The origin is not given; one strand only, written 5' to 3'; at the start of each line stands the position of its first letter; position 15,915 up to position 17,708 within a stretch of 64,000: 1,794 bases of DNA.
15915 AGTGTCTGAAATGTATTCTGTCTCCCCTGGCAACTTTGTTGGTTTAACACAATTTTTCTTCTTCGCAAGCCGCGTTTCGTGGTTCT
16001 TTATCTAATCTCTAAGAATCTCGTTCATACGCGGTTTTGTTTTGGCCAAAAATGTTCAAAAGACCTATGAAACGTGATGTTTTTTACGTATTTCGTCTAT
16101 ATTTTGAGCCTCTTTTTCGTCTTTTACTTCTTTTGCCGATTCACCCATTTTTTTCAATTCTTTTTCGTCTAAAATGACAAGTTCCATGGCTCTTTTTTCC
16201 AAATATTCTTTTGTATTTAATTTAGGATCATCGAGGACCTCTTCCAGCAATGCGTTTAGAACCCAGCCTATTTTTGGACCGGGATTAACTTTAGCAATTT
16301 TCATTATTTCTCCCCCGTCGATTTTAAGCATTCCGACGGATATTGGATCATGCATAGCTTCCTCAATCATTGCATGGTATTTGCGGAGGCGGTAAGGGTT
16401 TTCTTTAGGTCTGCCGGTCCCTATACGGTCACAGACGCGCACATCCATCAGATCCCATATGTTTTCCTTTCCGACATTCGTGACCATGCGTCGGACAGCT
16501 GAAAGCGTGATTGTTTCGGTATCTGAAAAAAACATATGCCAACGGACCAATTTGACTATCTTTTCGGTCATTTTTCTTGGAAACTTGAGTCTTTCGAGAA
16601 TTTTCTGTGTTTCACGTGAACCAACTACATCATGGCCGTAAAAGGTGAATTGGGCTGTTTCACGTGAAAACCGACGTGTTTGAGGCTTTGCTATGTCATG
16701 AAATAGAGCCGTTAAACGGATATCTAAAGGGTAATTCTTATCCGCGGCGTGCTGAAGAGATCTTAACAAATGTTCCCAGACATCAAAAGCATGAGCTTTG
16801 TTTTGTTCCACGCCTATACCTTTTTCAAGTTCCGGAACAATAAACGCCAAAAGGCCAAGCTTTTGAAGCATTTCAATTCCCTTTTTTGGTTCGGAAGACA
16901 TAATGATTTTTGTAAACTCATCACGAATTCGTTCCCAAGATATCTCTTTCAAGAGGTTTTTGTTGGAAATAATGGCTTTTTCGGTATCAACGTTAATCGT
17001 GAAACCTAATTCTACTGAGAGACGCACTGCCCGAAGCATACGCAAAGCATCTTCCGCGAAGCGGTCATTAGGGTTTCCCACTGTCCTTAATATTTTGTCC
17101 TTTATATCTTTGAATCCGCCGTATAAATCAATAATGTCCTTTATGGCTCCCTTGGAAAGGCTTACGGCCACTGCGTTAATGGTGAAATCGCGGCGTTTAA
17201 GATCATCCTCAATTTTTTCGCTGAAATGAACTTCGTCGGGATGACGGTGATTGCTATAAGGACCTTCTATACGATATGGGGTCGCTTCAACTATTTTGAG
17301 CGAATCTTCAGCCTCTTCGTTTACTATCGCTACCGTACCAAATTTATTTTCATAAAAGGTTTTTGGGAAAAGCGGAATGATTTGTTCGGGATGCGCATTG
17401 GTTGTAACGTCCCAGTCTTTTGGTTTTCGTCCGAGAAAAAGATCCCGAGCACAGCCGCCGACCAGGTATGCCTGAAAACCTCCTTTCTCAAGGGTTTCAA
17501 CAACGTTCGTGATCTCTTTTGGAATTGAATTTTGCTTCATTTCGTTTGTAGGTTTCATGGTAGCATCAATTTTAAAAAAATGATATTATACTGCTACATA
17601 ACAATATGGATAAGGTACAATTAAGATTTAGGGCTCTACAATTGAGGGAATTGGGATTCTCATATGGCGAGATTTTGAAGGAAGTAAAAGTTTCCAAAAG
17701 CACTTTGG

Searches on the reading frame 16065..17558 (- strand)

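Call 69: search_protein_families(library=pfam, proteins=[window:16065-17558:-], max_evalue=0.00001)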
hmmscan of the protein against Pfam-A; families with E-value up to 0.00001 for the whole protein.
window:16065-17558:- (497 aa): 4 families
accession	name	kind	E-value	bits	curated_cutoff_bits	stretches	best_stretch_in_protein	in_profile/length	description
PF01743.26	PolyA_pol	-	5.5e-34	117.7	23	1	30-158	1-126/126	Poly A polymerase head domain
PF12627.12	PolyA_pol_RNAbd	-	1.1e-19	70.4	22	1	185-245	1-61/64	Probable RNA and SrmB- binding site of polymerase A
PF01966.28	HD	-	1.9e-10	41.5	22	1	260-356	1-93/116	HD domain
PF13735.12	tRNA_NucTran2_2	-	4.2e-08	33.7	27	1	315-455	22-147/149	tRNA nucleotidyltransferase domain 2 putative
